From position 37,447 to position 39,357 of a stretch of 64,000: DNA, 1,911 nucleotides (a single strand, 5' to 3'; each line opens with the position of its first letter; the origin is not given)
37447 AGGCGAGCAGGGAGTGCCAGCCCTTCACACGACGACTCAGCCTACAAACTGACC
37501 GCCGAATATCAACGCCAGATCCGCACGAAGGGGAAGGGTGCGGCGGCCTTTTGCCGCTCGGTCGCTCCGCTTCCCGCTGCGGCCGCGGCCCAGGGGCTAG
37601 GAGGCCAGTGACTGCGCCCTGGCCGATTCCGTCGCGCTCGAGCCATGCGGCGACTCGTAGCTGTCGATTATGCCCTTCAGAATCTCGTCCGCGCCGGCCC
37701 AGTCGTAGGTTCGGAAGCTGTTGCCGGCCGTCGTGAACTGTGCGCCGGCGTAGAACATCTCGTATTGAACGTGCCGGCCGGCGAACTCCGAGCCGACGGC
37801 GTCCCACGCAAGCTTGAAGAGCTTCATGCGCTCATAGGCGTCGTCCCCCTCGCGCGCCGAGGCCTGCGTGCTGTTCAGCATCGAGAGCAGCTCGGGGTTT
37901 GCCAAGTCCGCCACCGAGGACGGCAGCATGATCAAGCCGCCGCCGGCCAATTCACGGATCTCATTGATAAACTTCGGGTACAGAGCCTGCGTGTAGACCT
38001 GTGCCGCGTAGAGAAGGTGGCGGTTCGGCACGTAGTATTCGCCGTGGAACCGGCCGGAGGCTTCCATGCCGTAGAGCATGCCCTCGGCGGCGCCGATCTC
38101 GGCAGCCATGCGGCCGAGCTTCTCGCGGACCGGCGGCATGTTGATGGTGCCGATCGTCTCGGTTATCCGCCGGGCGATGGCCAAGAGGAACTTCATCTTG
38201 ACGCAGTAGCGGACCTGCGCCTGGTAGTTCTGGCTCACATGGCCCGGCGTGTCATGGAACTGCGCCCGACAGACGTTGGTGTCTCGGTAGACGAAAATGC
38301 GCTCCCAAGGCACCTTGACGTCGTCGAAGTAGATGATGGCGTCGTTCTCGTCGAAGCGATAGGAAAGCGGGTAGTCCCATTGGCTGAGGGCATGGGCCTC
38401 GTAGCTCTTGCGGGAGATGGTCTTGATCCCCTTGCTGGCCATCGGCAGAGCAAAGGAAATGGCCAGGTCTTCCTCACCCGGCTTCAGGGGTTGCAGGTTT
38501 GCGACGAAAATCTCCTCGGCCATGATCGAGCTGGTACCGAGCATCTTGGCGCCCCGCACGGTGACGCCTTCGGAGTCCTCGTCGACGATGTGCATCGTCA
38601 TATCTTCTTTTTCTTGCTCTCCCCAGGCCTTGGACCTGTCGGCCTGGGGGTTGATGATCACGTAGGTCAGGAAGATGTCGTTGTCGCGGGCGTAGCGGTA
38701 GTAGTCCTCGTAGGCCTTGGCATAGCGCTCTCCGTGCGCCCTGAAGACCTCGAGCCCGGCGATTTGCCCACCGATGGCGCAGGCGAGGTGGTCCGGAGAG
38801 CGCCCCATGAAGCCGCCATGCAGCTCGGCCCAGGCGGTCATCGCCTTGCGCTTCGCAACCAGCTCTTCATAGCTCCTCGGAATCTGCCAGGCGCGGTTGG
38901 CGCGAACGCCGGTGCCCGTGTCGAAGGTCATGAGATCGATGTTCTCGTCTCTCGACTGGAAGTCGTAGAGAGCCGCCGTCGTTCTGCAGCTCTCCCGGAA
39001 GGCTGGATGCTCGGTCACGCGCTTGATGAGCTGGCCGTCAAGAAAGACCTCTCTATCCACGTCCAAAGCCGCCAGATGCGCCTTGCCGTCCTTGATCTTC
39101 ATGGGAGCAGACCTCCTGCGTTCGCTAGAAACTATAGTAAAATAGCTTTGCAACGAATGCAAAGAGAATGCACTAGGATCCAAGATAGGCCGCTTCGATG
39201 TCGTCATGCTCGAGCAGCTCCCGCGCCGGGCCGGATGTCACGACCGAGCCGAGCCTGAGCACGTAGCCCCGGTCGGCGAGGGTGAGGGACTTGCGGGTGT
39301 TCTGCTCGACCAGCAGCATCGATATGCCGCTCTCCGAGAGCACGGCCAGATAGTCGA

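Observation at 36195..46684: Ten-gene catabolic island tied together by a thrice-repeated GntR-type operator, wedged between the che operon and ctrA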

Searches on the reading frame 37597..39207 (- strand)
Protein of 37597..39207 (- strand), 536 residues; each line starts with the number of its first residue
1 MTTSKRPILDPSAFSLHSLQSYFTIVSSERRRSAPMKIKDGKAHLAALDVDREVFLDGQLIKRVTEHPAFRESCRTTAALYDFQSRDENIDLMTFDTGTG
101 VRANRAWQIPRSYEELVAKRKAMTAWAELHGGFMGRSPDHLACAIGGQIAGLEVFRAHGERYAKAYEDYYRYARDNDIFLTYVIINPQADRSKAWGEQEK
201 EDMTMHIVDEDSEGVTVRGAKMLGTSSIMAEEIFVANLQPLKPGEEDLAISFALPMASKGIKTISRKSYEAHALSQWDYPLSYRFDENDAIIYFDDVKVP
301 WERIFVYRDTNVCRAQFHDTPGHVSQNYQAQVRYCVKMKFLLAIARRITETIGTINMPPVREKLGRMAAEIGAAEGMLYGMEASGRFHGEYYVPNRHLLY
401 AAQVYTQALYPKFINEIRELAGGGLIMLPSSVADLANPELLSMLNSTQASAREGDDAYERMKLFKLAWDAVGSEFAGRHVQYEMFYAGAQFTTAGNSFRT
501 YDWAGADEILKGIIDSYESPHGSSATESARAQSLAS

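Call 4: search_protein_families(library=pfam, proteins=[window:37597-39207:-])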
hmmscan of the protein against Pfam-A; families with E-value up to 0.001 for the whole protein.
window:37597-39207:- (536 aa): 2 families
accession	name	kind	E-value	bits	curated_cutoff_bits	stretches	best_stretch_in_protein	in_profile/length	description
PF11794.13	HpaB_N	-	1.8e-86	290.5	35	1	41-306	2-270/270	4-hydroxyphenylacetate 3-hydroxylase N terminal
PF03241.18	HpaB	-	4.5e-52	176.6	25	1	313-514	1-201/202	4-hydroxyphenylacetate 3-hydroxylase C terminal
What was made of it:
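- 37597..39102 (-): HpaB-family flavin-dependent oxygenase component (501 aa), not a true HpaB. Pfam HpaB_N 1.8e-86 and HpaB 4.5e-52 (call 4).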

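Call 12: search_protein_families(library=ncbifam, proteins=[window:37597-39207:-], max_evalue=0.00001)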
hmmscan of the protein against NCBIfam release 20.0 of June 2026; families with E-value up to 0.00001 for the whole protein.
window:37597-39207:- (536 aa): 2 families
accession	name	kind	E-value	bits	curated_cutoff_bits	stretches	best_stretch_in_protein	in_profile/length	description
TIGR02309.1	HpaB-1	equivalog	9.7e-91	305.2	480.2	1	50-508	14-468/477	4-hydroxyphenylacetate 3-monooxygenase, oxygenase component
TIGR02310.1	HpaB-2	equivalog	6.9e-83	279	885.2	1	40-491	14-465/519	4-hydroxyphenylacetate 3-monooxygenase, oxygenase component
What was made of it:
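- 37597..39102 (-): It scores below both HpaB equivalog cut-offs, 305 against 480 and 279 against 885 (call 12).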

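Call 13: search_solved_structures(query=window:37597-39207:-, max_evalue=1e-20)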
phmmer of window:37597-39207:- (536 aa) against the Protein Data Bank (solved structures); distinct sequences matched with E-value up to 1e-20: 15.
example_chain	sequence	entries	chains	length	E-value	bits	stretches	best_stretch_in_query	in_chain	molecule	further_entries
9lft_A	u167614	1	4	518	1.7e-78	267.7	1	39-491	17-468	4-Hydroxyphenylacetate-3-monooxygenase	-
6b1b_A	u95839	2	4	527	8.2e-75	255.5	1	33-499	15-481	4-hydroxyphenylacetate 3-monooxygenase, oxygenase subunit | 4-hydroxyphenylacetate 3-monooxygenase oxygenase component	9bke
6qyh_A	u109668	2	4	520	6.4e-74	252.6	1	33-499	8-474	4-hydroxyphenylacetate 3-monooxygenase oxygenase component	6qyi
6eb0_A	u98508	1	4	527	6.6e-74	252.5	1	33-499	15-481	4-hydroxyphenylacetate 3-monooxygenase, oxygenase subunit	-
4oo2_A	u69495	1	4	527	7.2e-63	216.1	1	31-492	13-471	Chlorophenol-4-monooxygenase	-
2yyg_A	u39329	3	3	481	2.2e-61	211.2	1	53-493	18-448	4-hydroxyphenylacetate-3-hydroxylase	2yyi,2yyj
2yyk_A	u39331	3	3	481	4.1e-61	210.3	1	53-491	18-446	4-hydroxyphenylacetate-3-hydroxylase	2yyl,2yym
7dbw_C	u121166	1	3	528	1e-39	139.8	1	39-486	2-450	4-hydroxyphenylacetate 3-hydroxylase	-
9j9j_A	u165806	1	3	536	1.1e-39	139.7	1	39-486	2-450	4-nitrophenol 4-monooxygenase/4-nitrocatechol 2-monooxygenase, oxygenase component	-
3hwc_A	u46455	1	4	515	1.7e-36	129.1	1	39-493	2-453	Chlorophenol-4-monooxygenase component 2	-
7e8q_A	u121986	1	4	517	3.4e-33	118.2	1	38-485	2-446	Chlorophenol monooxygenase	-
6jhm_A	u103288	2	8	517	8.4e-33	116.9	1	38-430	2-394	Chlorophenol monooxygenase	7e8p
4g5e_A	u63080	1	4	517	2.8e-32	115.2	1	38-485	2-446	2,4,6-Trichlorophenol 4-monooxygenase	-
6vjr_A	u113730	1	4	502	6.1e-32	114.1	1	49-473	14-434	Vinylacetyl-CoA Delta-isomerase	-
1u8v_A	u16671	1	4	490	2.1e-23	85.9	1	50-430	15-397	Gamma-aminobutyrate metabolism dehydratase/isomerase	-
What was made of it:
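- The best solved relatives of the oxygenase are 4-HPA 3-monooxygenases, E 1e-78 (call 13).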

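Call 25: find_homologous_proteins(query=window:37597-39102:-, max_evalue=1e-30)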
Query window:37597-39102:- (501 aa): 5825 proteins with E <= 1e-30 among 8000 candidates; the best 120 are listed.
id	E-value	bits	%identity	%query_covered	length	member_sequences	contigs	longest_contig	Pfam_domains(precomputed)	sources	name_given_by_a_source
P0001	0.0e+0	1056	91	100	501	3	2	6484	PF03241.19,PF11794.14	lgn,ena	-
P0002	8.5e-259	877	78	96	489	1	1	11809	PF03241.19,PF11794.14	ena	-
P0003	7.3e-255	864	75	96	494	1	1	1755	PF03241.19,PF11794.14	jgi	jgi:4-hydroxyphenylacetate 3-monooxygenase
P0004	3.4e-254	862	72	99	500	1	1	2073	PF03241.19,PF11794.14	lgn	-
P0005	3.4e-253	859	75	96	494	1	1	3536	PF03241.19,PF11794.14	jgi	jgi:4-hydroxyphenylacetate 3-monooxygenase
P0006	3.6e-251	852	74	97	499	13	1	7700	PF03241.19,PF11794.14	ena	-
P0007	8.0e-251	851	74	96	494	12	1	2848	PF03241.19,PF11794.14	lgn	-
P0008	1.2e-250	850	73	99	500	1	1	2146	PF03241.19,PF11794.14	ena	-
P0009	5.6e-249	845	72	99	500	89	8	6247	PF03241.19,PF11794.14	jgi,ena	-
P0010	6.1e-249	845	74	96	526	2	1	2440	PF03241.19,PF11794.14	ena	-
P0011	1.6e-247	840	72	97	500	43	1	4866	PF03241.19,PF11794.14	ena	-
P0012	5.6e-246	835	73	96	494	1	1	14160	PF03241.19,PF11794.14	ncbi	ncbi:MAG: 4-hydroxyphenylacetate 3-hydroxylase family protein [Acidimicrobiales bacterium]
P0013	2.3e-245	833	72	97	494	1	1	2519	PF03241.19,PF11794.14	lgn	-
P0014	2.7e-243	826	72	96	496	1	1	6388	PF03241.19,PF11794.14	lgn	-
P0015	6.2e-243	825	72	97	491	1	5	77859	PF03241.19,PF11794.14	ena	-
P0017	2.3e-242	823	72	97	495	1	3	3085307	PF03241.19,PF11794.14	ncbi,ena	-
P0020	5.8e-238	808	72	96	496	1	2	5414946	PF03241.19,PF11794.14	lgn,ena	-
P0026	4.8e-232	789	69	96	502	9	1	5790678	PF03241.19,PF11794.14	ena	-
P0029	1.6e-231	787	70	96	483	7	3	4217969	PF03241.19,PF11794.14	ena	-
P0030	1.7e-231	787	67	97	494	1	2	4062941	PF03241.19,PF11794.14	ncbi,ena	-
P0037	5.1e-230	782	69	96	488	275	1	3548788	PF03241.19,PF11794.14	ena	-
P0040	2.9e-224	763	67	96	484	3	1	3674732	PF03241.19,PF11794.14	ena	-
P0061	3.1e-209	714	63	96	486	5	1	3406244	PF03241.19,PF11794.14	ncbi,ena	-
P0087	1.2e-204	699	62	96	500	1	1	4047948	PF03241.19,PF11794.14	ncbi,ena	-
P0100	4.6e-204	697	62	96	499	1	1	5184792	PF03241.19,PF11794.14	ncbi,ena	-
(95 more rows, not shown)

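Call 26: find_encoding_contigs(protein=P0001, flank=10000, max_places=3)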
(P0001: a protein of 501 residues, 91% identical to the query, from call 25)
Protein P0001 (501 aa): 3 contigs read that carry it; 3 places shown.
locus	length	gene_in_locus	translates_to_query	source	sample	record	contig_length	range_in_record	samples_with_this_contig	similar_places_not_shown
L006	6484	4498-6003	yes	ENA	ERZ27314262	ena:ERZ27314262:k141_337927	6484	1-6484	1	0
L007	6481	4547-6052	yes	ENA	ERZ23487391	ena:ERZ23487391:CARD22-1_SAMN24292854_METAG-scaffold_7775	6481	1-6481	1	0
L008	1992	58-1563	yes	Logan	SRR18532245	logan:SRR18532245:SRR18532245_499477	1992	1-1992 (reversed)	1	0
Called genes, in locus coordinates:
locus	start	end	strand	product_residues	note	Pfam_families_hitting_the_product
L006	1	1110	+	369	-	?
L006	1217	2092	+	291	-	PF02653:BPD_transp_2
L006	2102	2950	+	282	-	PF02653:BPD_transp_2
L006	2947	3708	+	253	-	PF00005:ABC_tran, PF13304:AAA_21 (faint), PF12399:BCA_ABC_TP_C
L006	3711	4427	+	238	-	PF00005:ABC_tran, PF13304:AAA_21 (faint)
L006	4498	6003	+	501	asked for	PF11794:HpaB_N, PF03241:HpaB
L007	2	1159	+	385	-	?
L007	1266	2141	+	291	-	PF02653:BPD_transp_2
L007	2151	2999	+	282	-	PF02653:BPD_transp_2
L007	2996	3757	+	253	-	PF00005:ABC_tran, PF13304:AAA_21 (faint), PF12399:BCA_ABC_TP_C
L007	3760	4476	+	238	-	PF00005:ABC_tran, PF13304:AAA_21 (faint)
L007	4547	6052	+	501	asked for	PF11794:HpaB_N, PF03241:HpaB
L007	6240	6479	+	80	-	?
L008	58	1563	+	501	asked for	PF11794:HpaB_N, PF03241:HpaB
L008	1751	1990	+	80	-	?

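Call 27: find_encoding_contigs(protein=P0002, flank=10000, max_places=3)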
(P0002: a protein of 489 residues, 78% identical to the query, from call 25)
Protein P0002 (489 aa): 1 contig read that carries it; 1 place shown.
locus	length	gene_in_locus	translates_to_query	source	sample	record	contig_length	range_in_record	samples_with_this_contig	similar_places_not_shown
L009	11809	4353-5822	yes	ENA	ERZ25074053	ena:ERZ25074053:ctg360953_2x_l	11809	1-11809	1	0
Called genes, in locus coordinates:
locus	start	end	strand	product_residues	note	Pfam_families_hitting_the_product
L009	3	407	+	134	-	?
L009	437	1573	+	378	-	PF02771:Acyl-CoA_dh_N, PF02770:Acyl-CoA_dh_M, PF00441:Acyl-CoA_dh_1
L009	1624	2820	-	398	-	PF07969:Amidohydro_3 (faint), PF01979:Amidohydro_1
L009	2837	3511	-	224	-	PF00857:Isochorismatase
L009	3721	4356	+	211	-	PF09347:DUF1989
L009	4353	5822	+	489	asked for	PF11794:HpaB_N, PF03241:HpaB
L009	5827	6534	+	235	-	PF12391:PCDO_beta_N (weak), PF00775:Dioxygenase_C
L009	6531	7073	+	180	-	PF00775:Dioxygenase_C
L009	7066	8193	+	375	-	PF01494:FAD_binding_3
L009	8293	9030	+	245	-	PF00206:Lyase_1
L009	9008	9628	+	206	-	PF00206:Lyase_1, PF10397:ADSL_C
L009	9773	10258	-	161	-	PF01425:Amidase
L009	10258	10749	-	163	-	PF01425:Amidase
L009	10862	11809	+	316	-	?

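Call 28: find_encoding_contigs(protein=P0017, flank=10000, max_places=3)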
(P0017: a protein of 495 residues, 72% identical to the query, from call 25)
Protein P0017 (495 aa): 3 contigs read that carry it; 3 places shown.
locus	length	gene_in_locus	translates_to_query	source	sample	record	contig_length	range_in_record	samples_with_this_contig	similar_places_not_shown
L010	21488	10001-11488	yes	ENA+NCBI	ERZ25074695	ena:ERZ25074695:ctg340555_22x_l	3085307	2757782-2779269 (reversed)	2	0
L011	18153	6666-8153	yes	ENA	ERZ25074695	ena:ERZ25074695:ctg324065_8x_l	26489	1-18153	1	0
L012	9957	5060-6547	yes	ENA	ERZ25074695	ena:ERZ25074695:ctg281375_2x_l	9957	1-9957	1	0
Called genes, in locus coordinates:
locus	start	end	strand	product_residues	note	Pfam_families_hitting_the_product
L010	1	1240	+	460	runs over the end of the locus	PF00171:Aldedh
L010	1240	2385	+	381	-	PF00465:Fe-ADH, PF13685:Fe-ADH_2, PF25137:ADH_Fe_C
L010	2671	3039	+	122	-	-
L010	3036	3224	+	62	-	-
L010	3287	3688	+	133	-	PF13340:DUF4096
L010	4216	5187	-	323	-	PF01965:DJ-1_PfpI, PF12833:HTH_18, PF00165:HTH_AraC (weak)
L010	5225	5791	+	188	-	PF00857:Isochorismatase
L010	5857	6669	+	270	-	PF00561:Abhydrolase_1, PF12146:Hydrolase_4, PF12697:Abhydrolase_6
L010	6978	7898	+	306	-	PF03547:Mem_trans, PF01758:SBF (weak)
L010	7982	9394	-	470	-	-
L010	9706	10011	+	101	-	-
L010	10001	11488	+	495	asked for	PF11794:HpaB_N, PF03241:HpaB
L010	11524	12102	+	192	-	PF06684:AA_synth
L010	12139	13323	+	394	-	PF01979:Amidohydro_1, PF07969:Amidohydro_3 (weak)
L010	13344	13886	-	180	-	PF12802:MarR_2, PF22381:Staph_reg_Sar_Rot (weak), PF01047:MarR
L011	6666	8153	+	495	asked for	PF11794:HpaB_N, PF03241:HpaB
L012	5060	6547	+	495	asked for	PF11794:HpaB_N, PF03241:HpaB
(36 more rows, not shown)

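Call 52: find_related_loci(query=window:37597-39102:-, collection=metagenome_contigs, flank=10000)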
Query window:37597-39102:- (501 aa) in metagenome_contigs; peptide patterns used: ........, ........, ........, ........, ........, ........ (x = any residue, [..] = any of these).
221 stretches matched a pattern; 172 encode a relative of the query (tblastn E <= 1e-3); the best 80 are kept; 80 distinct loci.
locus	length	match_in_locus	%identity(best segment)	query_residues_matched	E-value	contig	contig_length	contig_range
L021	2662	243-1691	64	3-482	0e+0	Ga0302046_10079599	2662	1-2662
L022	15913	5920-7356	63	3-483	0e+0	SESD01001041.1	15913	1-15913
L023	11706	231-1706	61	4-496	0e+0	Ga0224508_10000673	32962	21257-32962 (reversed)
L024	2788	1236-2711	61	3-496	0e+0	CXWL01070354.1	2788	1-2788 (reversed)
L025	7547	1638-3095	62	2-489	0e+0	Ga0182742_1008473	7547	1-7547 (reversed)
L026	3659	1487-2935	61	2-485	0e+0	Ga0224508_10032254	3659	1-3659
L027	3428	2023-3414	63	2-468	0e+0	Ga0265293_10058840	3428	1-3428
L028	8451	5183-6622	61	3-483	0e+0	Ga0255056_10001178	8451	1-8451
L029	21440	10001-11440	60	2-483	0e+0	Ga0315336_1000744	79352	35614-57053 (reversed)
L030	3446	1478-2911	62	4-483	0e+0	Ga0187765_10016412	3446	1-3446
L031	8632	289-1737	61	1-489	0e+0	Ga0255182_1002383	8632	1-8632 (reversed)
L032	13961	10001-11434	69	2-479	0e+0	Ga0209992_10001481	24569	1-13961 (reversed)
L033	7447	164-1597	61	4-483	0e+0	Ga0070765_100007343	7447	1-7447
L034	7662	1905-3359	60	4-488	0e+0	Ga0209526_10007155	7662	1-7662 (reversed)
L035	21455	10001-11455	60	4-488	0e+0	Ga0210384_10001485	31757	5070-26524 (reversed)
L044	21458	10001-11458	59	1-485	0e+0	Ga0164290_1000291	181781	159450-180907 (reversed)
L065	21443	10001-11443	56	1-483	0e+0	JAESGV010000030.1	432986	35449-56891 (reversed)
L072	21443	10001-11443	56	1-483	0e+0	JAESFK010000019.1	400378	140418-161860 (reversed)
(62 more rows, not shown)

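Call 62: search_solved_structures(query=window:37597-39102:-, max_evalue=1e-60, show_alignments=3)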
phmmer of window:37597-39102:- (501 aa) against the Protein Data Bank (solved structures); distinct sequences matched with E-value up to 1e-60: 7.
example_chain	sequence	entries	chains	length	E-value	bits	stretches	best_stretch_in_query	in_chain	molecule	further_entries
9lft_A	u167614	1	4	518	3.3e-78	266.7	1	16-456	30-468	4-Hydroxyphenylacetate-3-monooxygenase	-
6b1b_A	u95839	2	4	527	2.1e-74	254.2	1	6-464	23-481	4-hydroxyphenylacetate 3-monooxygenase, oxygenase subunit | 4-hydroxyphenylacetate 3-monooxygenase oxygenase component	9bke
6qyh_A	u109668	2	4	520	1.6e-73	251.3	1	6-464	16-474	4-hydroxyphenylacetate 3-monooxygenase oxygenase component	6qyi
6eb0_A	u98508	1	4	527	1.7e-73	251.2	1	6-464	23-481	4-hydroxyphenylacetate 3-monooxygenase, oxygenase subunit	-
4oo2_A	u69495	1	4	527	2.9e-62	214.2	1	6-457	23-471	Chlorophenol-4-monooxygenase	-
2yyg_A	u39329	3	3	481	2e-61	211.4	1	18-458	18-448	4-hydroxyphenylacetate-3-hydroxylase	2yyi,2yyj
2yyk_A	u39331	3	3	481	3.7e-61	210.5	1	18-456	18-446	4-hydroxyphenylacetate-3-hydroxylase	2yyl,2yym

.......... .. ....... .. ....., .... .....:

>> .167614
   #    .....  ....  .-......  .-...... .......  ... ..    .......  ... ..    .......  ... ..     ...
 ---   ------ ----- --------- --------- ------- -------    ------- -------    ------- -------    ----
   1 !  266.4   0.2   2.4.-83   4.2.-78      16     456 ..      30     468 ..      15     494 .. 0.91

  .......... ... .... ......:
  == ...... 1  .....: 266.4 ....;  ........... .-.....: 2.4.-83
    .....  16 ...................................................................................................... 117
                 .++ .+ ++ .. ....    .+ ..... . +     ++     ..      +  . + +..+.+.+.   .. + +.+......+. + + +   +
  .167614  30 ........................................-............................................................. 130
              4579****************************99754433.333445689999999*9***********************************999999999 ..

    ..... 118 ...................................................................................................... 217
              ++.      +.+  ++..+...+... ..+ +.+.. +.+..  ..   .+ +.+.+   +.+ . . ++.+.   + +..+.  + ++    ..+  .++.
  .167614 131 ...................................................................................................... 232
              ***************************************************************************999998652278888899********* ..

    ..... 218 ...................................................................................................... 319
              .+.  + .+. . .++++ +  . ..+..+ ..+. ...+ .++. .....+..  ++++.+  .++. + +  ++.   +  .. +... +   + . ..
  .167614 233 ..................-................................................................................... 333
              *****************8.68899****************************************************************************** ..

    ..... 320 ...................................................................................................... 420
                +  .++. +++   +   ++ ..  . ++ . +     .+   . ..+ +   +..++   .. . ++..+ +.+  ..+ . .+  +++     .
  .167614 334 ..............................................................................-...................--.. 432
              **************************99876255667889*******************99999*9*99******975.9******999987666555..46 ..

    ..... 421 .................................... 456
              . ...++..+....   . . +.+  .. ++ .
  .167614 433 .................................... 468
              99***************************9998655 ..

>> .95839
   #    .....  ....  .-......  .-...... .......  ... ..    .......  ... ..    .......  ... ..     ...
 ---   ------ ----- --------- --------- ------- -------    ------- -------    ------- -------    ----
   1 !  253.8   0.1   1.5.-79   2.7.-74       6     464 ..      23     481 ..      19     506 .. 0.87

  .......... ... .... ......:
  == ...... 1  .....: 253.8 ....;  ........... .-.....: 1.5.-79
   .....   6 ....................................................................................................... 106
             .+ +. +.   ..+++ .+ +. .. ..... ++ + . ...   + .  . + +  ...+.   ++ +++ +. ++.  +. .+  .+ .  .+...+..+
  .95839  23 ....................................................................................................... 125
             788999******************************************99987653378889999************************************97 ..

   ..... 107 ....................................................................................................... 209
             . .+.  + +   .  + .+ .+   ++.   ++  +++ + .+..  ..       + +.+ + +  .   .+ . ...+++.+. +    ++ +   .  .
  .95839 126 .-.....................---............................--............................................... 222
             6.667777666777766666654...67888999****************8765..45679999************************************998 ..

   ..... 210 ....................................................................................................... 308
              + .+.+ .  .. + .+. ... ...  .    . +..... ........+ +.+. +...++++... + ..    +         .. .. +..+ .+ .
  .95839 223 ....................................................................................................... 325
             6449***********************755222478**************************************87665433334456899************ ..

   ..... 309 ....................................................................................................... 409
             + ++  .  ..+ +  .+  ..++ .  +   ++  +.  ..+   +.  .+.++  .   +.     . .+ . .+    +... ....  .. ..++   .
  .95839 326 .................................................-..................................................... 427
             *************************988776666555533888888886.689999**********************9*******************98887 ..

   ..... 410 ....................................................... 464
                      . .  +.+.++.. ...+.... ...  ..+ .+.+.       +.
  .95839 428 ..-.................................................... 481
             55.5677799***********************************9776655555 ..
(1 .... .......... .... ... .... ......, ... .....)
